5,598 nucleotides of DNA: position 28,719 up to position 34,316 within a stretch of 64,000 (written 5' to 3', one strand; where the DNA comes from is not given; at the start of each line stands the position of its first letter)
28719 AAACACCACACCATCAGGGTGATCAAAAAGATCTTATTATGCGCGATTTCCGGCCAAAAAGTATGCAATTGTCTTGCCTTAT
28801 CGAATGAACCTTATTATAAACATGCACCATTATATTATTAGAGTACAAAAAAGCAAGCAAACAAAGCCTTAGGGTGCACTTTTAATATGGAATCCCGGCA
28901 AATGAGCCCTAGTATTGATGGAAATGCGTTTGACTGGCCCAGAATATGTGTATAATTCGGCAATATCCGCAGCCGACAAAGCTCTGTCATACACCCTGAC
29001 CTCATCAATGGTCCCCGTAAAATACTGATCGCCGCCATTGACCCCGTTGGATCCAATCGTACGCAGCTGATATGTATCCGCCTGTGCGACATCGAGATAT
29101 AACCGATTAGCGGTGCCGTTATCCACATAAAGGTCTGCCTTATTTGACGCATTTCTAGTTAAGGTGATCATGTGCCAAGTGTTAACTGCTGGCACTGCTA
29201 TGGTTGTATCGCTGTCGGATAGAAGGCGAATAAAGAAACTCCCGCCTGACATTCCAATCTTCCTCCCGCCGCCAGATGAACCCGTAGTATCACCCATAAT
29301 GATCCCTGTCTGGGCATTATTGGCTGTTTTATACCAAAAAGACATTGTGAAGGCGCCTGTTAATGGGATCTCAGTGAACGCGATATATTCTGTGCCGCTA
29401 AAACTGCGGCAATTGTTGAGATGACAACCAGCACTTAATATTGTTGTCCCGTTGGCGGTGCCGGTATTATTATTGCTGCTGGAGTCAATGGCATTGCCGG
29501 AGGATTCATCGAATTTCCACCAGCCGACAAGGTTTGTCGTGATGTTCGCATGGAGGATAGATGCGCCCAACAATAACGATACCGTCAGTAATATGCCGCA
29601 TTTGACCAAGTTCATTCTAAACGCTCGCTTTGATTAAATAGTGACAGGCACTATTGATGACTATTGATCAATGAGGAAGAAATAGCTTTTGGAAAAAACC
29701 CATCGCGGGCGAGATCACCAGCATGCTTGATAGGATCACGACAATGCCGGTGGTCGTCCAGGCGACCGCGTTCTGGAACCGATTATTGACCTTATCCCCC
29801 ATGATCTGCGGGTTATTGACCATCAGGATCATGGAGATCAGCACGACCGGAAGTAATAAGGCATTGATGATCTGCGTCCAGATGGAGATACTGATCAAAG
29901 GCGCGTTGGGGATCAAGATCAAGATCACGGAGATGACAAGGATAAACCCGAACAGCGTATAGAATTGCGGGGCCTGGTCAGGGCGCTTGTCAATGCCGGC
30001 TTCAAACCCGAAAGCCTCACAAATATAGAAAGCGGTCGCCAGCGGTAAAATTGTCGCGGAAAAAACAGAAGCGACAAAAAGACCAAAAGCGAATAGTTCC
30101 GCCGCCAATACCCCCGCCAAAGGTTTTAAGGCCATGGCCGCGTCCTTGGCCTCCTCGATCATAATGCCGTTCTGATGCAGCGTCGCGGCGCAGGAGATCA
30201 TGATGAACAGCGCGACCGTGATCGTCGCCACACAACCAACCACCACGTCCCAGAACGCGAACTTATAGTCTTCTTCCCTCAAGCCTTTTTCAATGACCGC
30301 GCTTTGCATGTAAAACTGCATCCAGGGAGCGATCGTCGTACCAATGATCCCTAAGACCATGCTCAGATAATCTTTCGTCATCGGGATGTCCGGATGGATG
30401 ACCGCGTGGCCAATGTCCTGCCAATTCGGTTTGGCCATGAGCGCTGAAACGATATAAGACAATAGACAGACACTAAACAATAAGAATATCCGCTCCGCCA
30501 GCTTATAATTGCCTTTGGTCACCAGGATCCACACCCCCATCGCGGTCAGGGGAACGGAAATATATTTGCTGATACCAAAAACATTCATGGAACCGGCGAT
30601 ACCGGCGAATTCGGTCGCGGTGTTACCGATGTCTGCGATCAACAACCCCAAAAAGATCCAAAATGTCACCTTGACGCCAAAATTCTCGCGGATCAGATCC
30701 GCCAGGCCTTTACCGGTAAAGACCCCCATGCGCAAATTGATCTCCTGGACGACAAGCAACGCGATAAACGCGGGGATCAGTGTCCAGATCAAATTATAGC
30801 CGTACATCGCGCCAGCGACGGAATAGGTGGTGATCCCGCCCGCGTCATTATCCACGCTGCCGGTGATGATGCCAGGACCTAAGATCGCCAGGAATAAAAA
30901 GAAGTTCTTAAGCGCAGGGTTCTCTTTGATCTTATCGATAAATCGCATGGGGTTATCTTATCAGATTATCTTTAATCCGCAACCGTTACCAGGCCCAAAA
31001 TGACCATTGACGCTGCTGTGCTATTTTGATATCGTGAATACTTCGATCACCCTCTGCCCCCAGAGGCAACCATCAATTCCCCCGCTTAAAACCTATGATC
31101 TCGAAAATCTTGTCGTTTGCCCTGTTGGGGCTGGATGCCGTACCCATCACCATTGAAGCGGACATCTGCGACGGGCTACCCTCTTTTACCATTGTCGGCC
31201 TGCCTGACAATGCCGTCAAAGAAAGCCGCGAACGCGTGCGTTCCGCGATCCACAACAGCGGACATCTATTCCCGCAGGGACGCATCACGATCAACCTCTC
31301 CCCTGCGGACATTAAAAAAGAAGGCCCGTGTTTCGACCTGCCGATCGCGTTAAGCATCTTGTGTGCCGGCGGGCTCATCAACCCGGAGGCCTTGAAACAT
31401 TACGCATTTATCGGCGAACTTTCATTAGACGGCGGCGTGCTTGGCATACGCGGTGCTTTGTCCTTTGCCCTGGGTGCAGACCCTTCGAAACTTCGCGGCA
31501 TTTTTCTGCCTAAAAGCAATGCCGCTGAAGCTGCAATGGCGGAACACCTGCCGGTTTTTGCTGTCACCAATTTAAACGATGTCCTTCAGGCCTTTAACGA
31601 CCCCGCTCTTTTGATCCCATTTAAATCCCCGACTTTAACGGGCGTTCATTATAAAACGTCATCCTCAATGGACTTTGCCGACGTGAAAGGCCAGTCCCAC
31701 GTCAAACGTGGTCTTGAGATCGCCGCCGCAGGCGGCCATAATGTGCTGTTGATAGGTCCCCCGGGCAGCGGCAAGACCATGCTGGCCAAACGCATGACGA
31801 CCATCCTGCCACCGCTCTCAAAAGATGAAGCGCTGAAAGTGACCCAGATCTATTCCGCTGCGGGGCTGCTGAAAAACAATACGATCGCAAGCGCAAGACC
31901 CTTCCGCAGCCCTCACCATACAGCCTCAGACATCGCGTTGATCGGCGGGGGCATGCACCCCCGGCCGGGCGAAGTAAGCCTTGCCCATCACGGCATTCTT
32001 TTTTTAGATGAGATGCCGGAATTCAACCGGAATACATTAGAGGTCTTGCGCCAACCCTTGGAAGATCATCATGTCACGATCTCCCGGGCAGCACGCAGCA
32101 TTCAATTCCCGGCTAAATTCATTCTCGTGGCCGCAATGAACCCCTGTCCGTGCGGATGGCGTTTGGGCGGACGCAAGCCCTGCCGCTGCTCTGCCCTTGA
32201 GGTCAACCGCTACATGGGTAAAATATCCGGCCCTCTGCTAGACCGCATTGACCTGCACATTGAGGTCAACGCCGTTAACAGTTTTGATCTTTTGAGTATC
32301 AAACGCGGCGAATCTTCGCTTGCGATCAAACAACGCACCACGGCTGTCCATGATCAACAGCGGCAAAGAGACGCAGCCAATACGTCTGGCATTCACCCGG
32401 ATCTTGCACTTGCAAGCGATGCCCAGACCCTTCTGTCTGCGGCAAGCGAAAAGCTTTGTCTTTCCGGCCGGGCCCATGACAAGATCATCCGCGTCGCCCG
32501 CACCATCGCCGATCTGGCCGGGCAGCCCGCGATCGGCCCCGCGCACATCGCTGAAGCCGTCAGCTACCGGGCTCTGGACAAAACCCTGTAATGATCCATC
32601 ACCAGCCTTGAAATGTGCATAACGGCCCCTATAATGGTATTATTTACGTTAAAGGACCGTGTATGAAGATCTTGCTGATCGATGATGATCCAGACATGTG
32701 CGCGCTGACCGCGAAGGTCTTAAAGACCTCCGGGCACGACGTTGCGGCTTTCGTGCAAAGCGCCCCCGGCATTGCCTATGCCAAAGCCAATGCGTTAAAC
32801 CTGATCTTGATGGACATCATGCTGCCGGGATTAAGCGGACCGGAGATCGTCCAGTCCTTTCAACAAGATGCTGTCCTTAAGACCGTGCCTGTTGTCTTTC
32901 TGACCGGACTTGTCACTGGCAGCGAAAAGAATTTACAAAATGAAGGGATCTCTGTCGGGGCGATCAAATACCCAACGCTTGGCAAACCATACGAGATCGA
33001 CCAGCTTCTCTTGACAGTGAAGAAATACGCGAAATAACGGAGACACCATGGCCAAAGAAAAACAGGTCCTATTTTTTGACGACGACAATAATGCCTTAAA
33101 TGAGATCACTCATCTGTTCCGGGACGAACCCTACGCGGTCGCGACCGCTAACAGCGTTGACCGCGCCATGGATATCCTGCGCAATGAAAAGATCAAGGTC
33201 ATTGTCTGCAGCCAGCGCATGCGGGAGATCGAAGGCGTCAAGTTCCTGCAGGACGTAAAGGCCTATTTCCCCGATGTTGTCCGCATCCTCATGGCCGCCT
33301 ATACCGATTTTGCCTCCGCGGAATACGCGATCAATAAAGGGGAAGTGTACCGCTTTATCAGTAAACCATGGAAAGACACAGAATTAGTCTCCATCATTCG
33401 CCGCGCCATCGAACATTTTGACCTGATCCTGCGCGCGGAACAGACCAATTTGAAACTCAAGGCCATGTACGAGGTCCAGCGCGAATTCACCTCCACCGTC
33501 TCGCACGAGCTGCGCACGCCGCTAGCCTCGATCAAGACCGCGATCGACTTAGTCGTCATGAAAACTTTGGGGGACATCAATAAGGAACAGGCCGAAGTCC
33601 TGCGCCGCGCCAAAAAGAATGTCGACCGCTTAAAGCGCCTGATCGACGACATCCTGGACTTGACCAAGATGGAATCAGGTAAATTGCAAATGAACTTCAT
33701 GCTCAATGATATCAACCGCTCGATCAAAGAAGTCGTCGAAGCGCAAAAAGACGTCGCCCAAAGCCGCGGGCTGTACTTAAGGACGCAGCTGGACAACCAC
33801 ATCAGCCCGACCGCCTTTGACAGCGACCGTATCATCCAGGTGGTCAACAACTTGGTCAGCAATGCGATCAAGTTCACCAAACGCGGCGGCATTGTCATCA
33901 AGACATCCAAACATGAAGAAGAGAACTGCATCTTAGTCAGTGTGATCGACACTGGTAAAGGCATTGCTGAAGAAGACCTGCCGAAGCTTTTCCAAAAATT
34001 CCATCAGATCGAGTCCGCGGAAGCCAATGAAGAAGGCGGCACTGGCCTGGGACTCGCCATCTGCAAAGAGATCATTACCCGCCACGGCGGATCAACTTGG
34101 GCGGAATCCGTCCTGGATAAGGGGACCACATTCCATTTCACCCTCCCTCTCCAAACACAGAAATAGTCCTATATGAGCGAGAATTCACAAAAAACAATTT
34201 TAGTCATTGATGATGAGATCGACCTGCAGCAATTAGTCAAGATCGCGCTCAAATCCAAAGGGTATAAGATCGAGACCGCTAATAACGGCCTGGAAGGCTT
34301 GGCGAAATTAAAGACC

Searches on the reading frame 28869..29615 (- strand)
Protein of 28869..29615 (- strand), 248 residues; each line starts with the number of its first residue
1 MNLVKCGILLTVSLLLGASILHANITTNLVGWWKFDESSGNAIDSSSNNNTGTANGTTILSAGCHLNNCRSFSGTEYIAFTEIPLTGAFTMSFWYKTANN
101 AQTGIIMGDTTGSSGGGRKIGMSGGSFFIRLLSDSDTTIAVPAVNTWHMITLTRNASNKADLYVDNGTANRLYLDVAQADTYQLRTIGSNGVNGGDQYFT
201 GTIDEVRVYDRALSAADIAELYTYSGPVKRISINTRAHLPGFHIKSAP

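Call 43: search_protein_families(library=pfam, proteins=[window:28869-29615:-], max_evalue=0.001)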
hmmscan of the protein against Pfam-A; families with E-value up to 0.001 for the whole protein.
window:28869-29615:- (248 aa): 2 families
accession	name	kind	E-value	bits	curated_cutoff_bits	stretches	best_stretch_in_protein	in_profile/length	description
PF13385.13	Laminin_G_3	-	2.8e-22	79.9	27.6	1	73-219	2-151/151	Concanavalin A-like lectin/glucanases superfamily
PF07953.20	Toxin_R_bind_N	-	0.00023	21.4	23.8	1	42-170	4-149/191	Clostridium neurotoxin, N-terminal receptor binding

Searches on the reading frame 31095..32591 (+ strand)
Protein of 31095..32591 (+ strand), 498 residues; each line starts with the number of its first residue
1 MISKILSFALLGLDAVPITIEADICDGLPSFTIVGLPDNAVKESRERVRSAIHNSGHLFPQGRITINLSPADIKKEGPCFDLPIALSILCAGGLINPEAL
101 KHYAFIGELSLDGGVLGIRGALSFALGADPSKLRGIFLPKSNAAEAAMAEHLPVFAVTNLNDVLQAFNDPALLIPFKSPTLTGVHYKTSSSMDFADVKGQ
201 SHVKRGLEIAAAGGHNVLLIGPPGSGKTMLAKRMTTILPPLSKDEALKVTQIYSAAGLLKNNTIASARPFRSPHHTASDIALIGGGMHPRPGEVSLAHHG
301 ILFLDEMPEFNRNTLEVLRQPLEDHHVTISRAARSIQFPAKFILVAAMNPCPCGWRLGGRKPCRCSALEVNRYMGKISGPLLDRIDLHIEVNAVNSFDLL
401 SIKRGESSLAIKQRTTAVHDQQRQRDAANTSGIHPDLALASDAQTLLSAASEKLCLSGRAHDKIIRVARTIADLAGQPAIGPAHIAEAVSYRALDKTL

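Call 43: search_protein_families(library=pfam, proteins=[window:31095-32591:+], max_evalue=0.001)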
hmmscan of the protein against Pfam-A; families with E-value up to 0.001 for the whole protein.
window:31095-32591:+ (498 aa): 11 families
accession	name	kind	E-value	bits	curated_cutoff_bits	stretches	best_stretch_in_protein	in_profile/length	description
PF01078.27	Mg_chelatase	-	2.8e-95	318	20.3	1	193-396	1-204/207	Magnesium chelatase, subunit ChlI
PF13541.12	ChlI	-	4e-42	143.4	27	1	20-142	1-121/121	Subunit ChlI of Mg-chelatase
PF13335.12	Mg_chelatase_C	-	6.4e-20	72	26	1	405-492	1-94/94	Magnesium chelatase, subunit ChlI C-terminal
PF07728.20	AAA_5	-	2e-11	44.5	22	1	216-352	1-125/139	AAA domain (dynein-related subfamily)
PF00493.29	MCM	-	1.5e-08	34.4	23.3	1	209-352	52-175/224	MCM P-loop domain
PF05496.18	RuvB_N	-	8.3e-07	29.3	27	0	295-347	81-138/159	Holliday junction DNA helicase RuvB P-loop domain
PF05362.19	Lon_C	-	1.2e-06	28.7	21.1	1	18-165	43-200/205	Lon protease (S16) C-terminal proteolytic domain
PF00158.32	Sigma54_activat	-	5.5e-06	26.6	20.2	1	204-341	12-136/168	Sigma-54 interaction domain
PF00004.35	AAA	-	0.00024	22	21.2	0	217-238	1-22/131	ATPase family associated with various cellular activities (AAA)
PF13191.12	AAA_16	-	0.00088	20.2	32.6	0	210-237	19-47/167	AAA ATPase domain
PF13401.12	AAA_22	-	0.00091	20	27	0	216-243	7-33/130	AAA domain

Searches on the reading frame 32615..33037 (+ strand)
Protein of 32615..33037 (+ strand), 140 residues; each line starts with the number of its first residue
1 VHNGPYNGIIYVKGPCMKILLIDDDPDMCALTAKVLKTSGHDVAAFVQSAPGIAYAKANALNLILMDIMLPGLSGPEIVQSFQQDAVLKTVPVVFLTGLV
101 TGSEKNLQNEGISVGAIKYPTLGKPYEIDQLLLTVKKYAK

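Call 43: search_protein_families(library=pfam, proteins=[window:32615-33037:+], max_evalue=0.001)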
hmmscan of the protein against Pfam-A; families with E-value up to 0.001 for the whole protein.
window:32615-33037:+ (140 aa): 1 family
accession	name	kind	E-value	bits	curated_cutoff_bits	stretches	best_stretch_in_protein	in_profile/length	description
PF00072.30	Response_reg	-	4e-17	62.8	30.2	1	19-135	1-110/111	Response regulator receiver domain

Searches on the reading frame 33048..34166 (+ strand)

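Call 4: search_protein_families(library=pfam, proteins=[window:33048-34166:+], max_evalue=0.01)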
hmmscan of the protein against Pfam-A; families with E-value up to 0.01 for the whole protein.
window:33048-34166:+ (372 aa): 5 families
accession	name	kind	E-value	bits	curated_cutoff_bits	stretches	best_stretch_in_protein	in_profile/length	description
PF02518.31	HATPase_c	-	3.9e-32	111.4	26.4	1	258-369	2-110/111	Histidine kinase-, DNA gyrase B-, and HSP90-like ATPase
PF00512.31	HisKA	-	5e-18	65.3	26.9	1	144-211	2-66/66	His Kinase A (phospho-acceptor) domain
PF00072.30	Response_reg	-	3.8e-15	56.4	30.2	1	7-117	1-110/111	Response regulator receiver domain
PF14501.12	HATPase_c_5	-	0.00047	20.5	22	1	262-350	6-86/102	GHKL domain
PF13589.12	HATPase_c_3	-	0.00086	19.8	25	1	265-340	6-86/137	Histidine kinase-, DNA gyrase B-, and HSP90-like ATPase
